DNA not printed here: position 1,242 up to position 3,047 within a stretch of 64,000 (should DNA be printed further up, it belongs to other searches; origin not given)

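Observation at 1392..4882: Two-gene operon: MORC/HSP90-type GHKL ATPase plus a 617-aa domain-less partner between gdh and rseP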

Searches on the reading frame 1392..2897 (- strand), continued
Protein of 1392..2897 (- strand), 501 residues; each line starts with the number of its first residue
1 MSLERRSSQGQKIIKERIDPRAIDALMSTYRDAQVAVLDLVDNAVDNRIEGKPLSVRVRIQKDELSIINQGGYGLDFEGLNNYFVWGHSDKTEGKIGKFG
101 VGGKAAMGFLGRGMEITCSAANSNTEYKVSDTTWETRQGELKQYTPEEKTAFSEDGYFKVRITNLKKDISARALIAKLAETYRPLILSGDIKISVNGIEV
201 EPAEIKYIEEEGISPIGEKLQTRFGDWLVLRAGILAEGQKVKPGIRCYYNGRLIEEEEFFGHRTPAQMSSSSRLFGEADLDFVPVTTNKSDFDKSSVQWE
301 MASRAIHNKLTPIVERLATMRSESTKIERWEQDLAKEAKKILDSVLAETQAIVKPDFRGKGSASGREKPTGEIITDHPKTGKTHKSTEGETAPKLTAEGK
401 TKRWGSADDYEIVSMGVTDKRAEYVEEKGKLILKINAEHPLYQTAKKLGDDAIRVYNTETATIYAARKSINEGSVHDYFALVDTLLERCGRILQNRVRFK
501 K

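Call 28: search_solved_structures(query=A1, max_evalue=1, show_alignments=2)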
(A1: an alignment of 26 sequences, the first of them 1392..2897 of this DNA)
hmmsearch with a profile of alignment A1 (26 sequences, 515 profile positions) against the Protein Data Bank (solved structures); distinct sequences matched with E-value up to 1: 38.
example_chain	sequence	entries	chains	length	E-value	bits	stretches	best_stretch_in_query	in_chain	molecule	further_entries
7k7t_A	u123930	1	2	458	1.3e-11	47.3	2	17-111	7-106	Isoform 3 of MORC family CW-type zinc finger protein 4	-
6o1e_A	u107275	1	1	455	1.1e-10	44.2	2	32-113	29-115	MORC family CW-type zinc finger protein 3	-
5ix1_A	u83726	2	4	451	1.4e-10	43.9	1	32-115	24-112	MORC family CW-type zinc finger protein 3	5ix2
6mw7_A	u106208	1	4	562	0.0031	19.7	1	92-146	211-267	Structural maintenance of chromosomes flexible hinge domain-containing protein 1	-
4hz5_A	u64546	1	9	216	0.0093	18.1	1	36-75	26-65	DNA topoisomerase IV, B subunit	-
7pqi_A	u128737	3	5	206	0.07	15.2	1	36-74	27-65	DNA gyrase subunit B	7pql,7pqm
5wc3_A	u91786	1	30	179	0.091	14.8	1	326-440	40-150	SpoIIIAG, Stage III sporulation engulfment assemblyprotein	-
2zbk_B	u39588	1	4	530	0.12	14.5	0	34-128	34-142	Type 2 DNA topoisomerase 6 subunit B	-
3g7e_A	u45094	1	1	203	0.12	14.4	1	36-73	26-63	DNA gyrase subunit B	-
1kzn_A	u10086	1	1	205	0.12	14.4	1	36-73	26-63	DNA GYRASE SUBUNIT B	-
7dor_A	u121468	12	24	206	0.12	14.4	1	36-73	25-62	DNA gyrase subunit B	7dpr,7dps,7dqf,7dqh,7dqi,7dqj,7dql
6f86_A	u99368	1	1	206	0.12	14.4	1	36-73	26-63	DNA gyrase subunit B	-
5z4h_A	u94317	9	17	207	0.12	14.4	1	36-73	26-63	DNA gyrase subunit B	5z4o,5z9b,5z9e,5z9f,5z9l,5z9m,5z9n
4hyp_A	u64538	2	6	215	0.13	14.3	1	36-73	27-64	DNA gyrase subunit B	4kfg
1aj6_A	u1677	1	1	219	0.13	14.3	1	36-73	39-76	GYRASE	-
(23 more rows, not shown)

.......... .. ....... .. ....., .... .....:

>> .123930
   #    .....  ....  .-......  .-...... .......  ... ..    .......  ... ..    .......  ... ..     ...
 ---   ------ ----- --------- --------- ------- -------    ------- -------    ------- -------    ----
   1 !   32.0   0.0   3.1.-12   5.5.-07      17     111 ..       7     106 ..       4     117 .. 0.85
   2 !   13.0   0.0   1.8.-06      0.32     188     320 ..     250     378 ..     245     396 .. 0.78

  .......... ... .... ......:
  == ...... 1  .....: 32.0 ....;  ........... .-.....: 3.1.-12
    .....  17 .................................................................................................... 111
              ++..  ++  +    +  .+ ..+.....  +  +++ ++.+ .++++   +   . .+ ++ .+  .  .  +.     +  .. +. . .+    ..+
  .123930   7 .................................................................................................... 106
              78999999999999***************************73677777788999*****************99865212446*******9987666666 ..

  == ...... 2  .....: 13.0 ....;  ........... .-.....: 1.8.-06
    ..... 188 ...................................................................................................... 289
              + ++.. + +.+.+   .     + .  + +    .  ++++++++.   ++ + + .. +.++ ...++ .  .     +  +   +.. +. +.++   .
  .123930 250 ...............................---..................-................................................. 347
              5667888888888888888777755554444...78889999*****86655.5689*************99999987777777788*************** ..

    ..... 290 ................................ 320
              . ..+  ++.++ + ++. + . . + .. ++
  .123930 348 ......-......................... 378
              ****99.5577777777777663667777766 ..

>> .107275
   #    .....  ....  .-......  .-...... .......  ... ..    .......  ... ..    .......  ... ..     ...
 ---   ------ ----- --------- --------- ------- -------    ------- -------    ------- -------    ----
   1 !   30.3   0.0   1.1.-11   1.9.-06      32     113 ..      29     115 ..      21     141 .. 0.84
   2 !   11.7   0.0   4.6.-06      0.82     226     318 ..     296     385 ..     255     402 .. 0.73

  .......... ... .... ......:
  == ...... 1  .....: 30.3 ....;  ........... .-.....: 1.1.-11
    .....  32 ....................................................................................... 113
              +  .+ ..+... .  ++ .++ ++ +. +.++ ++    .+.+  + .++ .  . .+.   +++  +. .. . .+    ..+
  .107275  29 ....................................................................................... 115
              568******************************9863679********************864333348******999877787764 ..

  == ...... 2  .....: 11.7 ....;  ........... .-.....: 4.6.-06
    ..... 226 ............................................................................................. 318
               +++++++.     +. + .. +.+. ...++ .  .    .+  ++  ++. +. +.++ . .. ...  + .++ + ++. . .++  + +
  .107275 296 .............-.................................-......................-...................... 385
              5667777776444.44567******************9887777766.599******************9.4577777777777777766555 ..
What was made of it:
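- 1938..2330 (-): ATPase residues ~190-320: S5-fold transducer domain, with the MORC motif G244-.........-I254 (2136-2168) and N288-K289 (K289 at 2031-2033). The profile alignment to MORC4 and MORC3 covers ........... and NKQDF (call 28).
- The family profile's best PDB hits are MORC4 and MORC3, E about 1e-11, across both the GHKL and S5 domains (call 28).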

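Call 30: find_encoding_contigs(protein=P0099, flank=8000, max_places=1)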
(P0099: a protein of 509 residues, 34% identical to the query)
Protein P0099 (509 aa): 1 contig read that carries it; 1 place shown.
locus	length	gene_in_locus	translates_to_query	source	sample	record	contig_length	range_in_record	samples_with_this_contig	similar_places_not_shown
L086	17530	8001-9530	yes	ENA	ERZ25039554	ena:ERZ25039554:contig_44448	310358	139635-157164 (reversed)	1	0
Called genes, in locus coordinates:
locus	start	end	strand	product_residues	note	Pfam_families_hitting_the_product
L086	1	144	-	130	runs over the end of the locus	-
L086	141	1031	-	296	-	-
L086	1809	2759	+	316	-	-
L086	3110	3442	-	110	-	-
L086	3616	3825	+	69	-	-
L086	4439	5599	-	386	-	-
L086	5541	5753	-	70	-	-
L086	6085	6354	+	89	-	-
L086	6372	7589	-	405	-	PF13657:Couple_hipA, PF07804:HipA_C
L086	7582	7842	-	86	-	PF13560:HTH_31, PF01381:HTH_3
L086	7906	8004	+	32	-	-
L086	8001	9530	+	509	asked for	PF13589:HATPase_c_3 (weak)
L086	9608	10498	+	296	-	PF01571:GCV_T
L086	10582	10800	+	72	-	PF08669:GCV_T_C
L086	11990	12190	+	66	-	-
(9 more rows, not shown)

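Call 31: find_encoding_contigs(protein=P0074, flank=8000, max_places=1)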
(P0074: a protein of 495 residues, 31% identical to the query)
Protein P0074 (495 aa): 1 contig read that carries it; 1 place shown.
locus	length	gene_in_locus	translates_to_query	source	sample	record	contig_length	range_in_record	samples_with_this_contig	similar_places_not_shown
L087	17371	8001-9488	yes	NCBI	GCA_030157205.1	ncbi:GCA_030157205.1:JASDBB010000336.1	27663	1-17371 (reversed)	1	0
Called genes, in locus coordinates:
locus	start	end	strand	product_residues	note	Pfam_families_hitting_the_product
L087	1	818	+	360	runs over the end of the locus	PF04909:Amidohydro_2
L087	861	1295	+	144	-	PF18029:Glyoxalase_6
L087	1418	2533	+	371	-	-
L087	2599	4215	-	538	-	PF24316:Tli3 (faint), PF21471:Reelin_subrepeat-B (faint), PF02012:BNR (faint), PF13088:BNR_2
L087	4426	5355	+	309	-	PF00768:Peptidase_S11, PF02113:Peptidase_S13 (weak)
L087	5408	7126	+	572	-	PF00672:HAMP, PF13487:HD_5, PF01966:HD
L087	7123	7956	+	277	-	PF13620:CarboxypepD_reg, PF13715:CarbopepD_reg_2, PF12985:DUF3869 (faint), PF17210:SdrD_B (faint), PF17802:SpaA (faint), PF13620:CarboxypepD_reg, PF13715:CarbopepD_reg_2, PF14686:fn3_3 (weak), +4 more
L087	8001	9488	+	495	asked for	PF13589:HATPase_c_3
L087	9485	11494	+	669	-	PF03109:ABC1, PF01636:APH (weak), PF27536:UbiB_helical (weak)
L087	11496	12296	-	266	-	PF01209:Ubie_methyltran, PF02475:TRM5-TYW2_MTfase (weak), PF06325:PrmA (weak), PF13489:Methyltransf_23, PF13847:Methyltransf_31, PF08241:Methyltransf_11, PF08242:Methyltransf_12, PF13649:Methyltransf_25, +2 more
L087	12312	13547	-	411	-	PF07690:MFS_1, PF00083:Sugar_tr (faint), PF07690:MFS_1, PF12832:MFS_1_like (weak)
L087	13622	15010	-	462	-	PF00753:Lactamase_B, PF00581:Rhodanese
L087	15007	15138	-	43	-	-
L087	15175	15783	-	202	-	PF13489:Methyltransf_23, PF01135:PCMT, PF13679:Methyltransf_32 (weak), PF01209:Ubie_methyltran, PF13847:Methyltransf_31, PF08241:Methyltransf_11, PF08242:Methyltransf_12, PF13649:Methyltransf_25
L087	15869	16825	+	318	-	PF00126:HTH_1, PF03466:LysR_substrate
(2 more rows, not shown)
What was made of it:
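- Tried and rejected: I used called genes from two loci instead (calls 30, 31).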

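Call 32: predict_structure(alignment_id=A1)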
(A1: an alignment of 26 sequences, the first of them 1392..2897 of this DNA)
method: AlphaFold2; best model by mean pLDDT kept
length: 501 residues; sequences in the alignment: 26
mean_pLDDT: 79.8   pTM: 0.74
mean pLDDT of the five models: 79.8, 79.0, 78.6, 78.2, 78.2
residues with pLDDT >= 90: 231; 70-90: 159; 50-70: 43; < 50: 68
segments of 3 or more residues with pLDDT < 50: 1-8, 90-98, 355-403
pLDDT, mean of each block of 10 residues (from residue 1): 41 75 71 87 88 94 94 88 66 45 81 92 92 72 86 91 92 94 94 96 89 84 89 89 93 92 91 94 82 91 94 90 81 92 82 48 31 32 32 35 64 90 88 93 93 93 86 76 91 73 36
secondary structure, 60 per line:
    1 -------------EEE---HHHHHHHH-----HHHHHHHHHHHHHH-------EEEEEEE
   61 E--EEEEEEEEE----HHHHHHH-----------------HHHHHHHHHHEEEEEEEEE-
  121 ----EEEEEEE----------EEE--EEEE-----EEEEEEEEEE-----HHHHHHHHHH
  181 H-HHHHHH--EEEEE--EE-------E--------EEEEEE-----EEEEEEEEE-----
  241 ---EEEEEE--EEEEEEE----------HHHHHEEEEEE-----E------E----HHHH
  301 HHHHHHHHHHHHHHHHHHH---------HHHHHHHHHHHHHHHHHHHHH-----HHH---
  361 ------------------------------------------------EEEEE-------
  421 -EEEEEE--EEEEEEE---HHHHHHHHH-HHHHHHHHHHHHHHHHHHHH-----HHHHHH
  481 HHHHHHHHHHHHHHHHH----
elements in order: E14-16 H20-27 H33-46 E54-61 E64-72 H77-83 H101-110 E111-119 E125-131 E142-144 E147-150 E156-165 H171-181 H183-188 E191-195 E216-221 E227-235 E244-249 E252-258 H269-273 E274-279 H297-319 H329-349 E409-413 E422-427 E430-436 H440-448 H450-469 H475-497
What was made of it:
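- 1689..1835 (-): ATPase residues 355-403: disordered, variable linker. pLDDT below 50 for residues 355-403 (call 32).
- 1407..1685 (-): ATPase residues 405-497: conserved C-terminal beta-beta-beta-alpha-alpha-alpha domain. The fold probably resembles small zincins, but there is no HExxH and no conserved His. pLDDT about 86-93 (call 32).
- The AF2 model has pLDDT 79.8 (call 32).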

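Call 35: search_protein_families(library=pfam, proteins=[L006:5813-8017:+, L004:5461-8001:+, L002:6535-8004:+, L010:6093-7943:+, L007:6242-7999:+, L001:6304-7998:+, L011:4929-6548:+, L002:3916-6510:+, L004:3515-5350:+], max_evalue=1)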
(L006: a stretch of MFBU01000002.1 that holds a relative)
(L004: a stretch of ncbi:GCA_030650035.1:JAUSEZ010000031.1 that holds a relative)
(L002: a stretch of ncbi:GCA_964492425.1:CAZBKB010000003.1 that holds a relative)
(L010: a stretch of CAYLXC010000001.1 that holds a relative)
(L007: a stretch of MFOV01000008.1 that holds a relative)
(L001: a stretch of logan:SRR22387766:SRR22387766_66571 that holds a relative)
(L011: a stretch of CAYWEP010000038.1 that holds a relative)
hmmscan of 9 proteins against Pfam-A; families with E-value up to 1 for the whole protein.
L006:5813-8017:+ (734 aa): 3 families
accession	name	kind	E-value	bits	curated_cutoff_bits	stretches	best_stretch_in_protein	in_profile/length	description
PF00486.34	Trans_reg_C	-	2.5e-14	53.5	26.2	3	100-161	2-61/77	Transcriptional regulatory protein, C terminal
PF09615.15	Cas_Csy3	-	0.0078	16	25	1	4-51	119-167/328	CRISPR-associated protein (Cas_Csy3)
PF23756.1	Beta-prop_HPS5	-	0.14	11.8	34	1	401-441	211-246/328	HPS5 beta propeller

L004:5461-8001:+ (846 aa): 5 families
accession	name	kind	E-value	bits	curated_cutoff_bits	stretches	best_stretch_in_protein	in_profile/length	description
PF16326.10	ABC_tran_CTD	-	0.018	15.7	32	1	623-671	14-61/69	ABC transporter C-terminal domain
PF05791.16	Bacillus_HBL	-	0.046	14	29.1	0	8-39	115-146/177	Bacillus haemolytic enterotoxin (HBL)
PF00486.34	Trans_reg_C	-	0.068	13.7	26.2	1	194-252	2-59/77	Transcriptional regulatory protein, C terminal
PF25346.1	PH_MRCK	-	0.12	13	27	1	203-268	53-118/128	MRCK kinase PH domain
PF25497.1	COR-B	-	0.14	12.4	27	0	748-818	62-131/145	C-terminal of Roc, COR-B domain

L002:6535-8004:+ (489 aa): 4 families
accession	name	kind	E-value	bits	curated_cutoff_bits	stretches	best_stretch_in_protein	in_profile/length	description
PF00486.34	Trans_reg_C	-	6.9e-07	29.7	26.2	1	101-159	10-70/77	Transcriptional regulatory protein, C terminal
PF19795.4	DUF6279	-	0.014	15.8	27.7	0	426-480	59-113/195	Family of unknown function (DUF6279)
PF19954.5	EAD10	-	0.058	13.9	24.1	1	403-439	3-39/77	Effector-associated domain 10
PF19842.5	YqeC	-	0.13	12.9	27.6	1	138-194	12-71/145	YqeC protein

L010:6093-7943:+ (616 aa): 2 families
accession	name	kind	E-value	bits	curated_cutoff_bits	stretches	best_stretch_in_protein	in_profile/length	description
PF00486.34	Trans_reg_C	-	0.00097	19.6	26.2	1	346-400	4-59/77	Transcriptional regulatory protein, C terminal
PF20701.3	HetE-N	-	0.018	15.8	25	1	354-403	40-88/102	Het-E N-terminal domain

L007:6242-7999:+ (585 aa): 2 families
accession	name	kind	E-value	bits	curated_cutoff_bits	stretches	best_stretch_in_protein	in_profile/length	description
PF17959.7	EF-hand_14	-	0.15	12.8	23.7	1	17-77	5-68/90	EF-hand domain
PF10498.14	IFT57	-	0.27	10.6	40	1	5-92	224-311/360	Intra-flagellar transport protein 57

L001:6304-7998:+ (564 aa): 1 family
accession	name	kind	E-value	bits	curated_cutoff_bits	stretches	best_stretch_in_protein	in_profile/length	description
PF20741.3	GKRP-like_C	-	0.39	11.7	27.7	0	16-66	40-90/100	C-terminal lid domain of glucokinase regulatory protein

L011:4929-6548:+ (539 aa): 1 family
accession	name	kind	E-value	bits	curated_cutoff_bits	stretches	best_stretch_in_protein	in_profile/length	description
PF19964.5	EAD11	-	0.037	14.4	26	1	34-65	26-57/80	Effector-associated domain 11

L002:3916-6510:+ (864 aa): 2 families
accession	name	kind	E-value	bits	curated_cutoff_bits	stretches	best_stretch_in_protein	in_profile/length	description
PF00486.34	Trans_reg_C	-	0.00016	22.1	26.2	1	222-289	2-71/77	Transcriptional regulatory protein, C terminal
PF14886.12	FAM183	-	0.057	14.6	28.9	1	739-794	21-75/107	FAM183A and FAM183B related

L004:3515-5350:+ (611 aa): 1 family
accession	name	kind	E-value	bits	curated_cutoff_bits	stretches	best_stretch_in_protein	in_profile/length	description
PF17150.9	CHASE6_C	-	0.054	14.5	27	1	102-152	13-58/80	C-terminal domain of two-partite extracellular sensor domain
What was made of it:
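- On OmpR/PhoB winged helix (Pfam Trans_reg_C), for the partner: The L006 partner scores 53.5 bits and the L002 partner 29.7 bits (call 35).
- The homolog in L006 scores 53.5 bits with three stretches (call 35).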

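Call 38: fold_search(model_id=the predicted structure, library=pdb)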
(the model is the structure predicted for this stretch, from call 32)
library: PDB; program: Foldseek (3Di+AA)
matches with E <= 10: 1196; with E <= 0.001: 276
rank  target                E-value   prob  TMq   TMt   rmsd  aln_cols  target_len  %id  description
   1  7exp_A                1.1e-14  1.00  0.39  0.35  21.1       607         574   14  Crystal structure of zebrafish TRAP1 with AMPPNP and MitoQ (released 2022-01-05)
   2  5ix2_B                1.5e-14  1.00  0.45  0.52  10.0       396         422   16  Crystal structure of mouse Morc3 ATPase-CW cassette in complex with AMPPNP and unmodified H3 peptide (released 2016-08-17)
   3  7k7t_B                2.6e-14  1.00  0.42  0.53   8.3       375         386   17  Crystal structure of human MORC4 ATPase-CW in complex with AMPPNP (released 2020-11-11)
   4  6d14_A                2.9e-14  1.00  0.40  0.35  20.5       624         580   12  Zebrafish TRAP1 bound to AMPPNP and calcium in the asymmetric closed state (released 2018-04-25)
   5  5ix2_A                3.2e-14  1.00  0.45  0.53   7.8       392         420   15  Crystal structure of mouse Morc3 ATPase-CW cassette in complex with AMPPNP and unmodified H3 peptide (released 2016-08-17)
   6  5tvw_B                4.2e-14  1.00  0.40  0.34  22.3       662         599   13  Crystal structure of mitochondrial Hsp90 (TRAP1) with ATP in absence of Mg, hemi-hydrolyzed (released 2018-03-14)
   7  5ix1_A                4.7e-14  1.00  0.44  0.53   9.1       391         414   16  Crystal structure of mouse Morc3 ATPase-CW cassette in complex with AMPPNP and H3K4me3 peptide (released 2016-08-17)
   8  7k7t_A                9.2e-14  1.00  0.44  0.55   7.9       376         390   16  Crystal structure of human MORC4 ATPase-CW in complex with AMPPNP (released 2020-11-11)
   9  5ix1_B                1.2e-13  1.00  0.44  0.51   9.9       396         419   15  Crystal structure of mouse Morc3 ATPase-CW cassette in complex with AMPPNP and H3K4me3 peptide (released 2016-08-17)
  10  5tvw_A                1.3e-13  1.00  0.40  0.35  21.1       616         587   13  Crystal structure of mitochondrial Hsp90 (TRAP1) with ATP in absence of Mg, hemi-hydrolyzed (released 2018-03-14)
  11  6o1e                  1.4e-13  1.00  0.45  0.51   5.2       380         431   16  The crystal structure of human MORC3 ATPase-CW in complex with AMPPNP (released 2019-03-20)
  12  4j0b_A                1.4e-13  1.00  0.42  0.36  20.8       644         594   11  Structure of mitochondrial Hsp90 (TRAP1) with ADP-BeF3 (released 2014-01-22)
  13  4ipe_A                1.4e-13  1.00  0.38  0.33  21.6       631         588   12  Crystal structure of mitochondrial Hsp90 (TRAP1) with AMPPNP (released 2014-01-22)
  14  5tth_A                1.7e-13  1.00  0.40  0.31  20.9       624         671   13  Heterodimeric SpyCatcher/SpyTag-fused zebrafish TRAP1 in ATP/ADP-hybrid state (released 2017-08-23)
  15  5tvu_A                2.4e-13  1.00  0.41  0.36  20.7       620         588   12  Crystal structure of mitochondrial Hsp90 (TRAP1) with ATP in absence of Mg (released 2018-03-14)
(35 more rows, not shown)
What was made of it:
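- Foldseek agrees (call 38).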

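Call 49: find_encoding_contigs(protein=P0050, flank=9000, max_places=1)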
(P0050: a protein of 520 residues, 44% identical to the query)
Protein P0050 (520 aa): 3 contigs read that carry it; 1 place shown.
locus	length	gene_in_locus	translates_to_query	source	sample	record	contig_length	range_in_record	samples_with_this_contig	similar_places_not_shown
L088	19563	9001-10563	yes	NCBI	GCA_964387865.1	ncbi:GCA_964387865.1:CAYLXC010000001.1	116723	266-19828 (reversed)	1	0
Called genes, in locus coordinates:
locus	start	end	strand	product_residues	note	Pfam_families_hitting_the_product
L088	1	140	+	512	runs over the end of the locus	-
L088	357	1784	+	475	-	-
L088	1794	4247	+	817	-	-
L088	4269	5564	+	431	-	-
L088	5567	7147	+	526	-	-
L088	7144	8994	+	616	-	-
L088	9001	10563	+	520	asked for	PF13589:HATPase_c_3 (weak)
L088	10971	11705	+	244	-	PF00160:Pro_isomerase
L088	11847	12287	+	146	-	PF22811:Zn_ribbon_NrdR, PF03477:ATP-cone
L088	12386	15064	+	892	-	PF00317:Ribonuc_red_lgN, PF02867:Ribonuc_red_lgC, PF12637:TSCPD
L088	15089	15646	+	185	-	-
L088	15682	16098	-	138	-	-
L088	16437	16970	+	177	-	PF02572:CobA_CobO_BtuR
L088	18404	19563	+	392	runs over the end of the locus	PF00004:AAA, PF22667:Lon_lid, PF05362:Lon_C, PF13541:ChlI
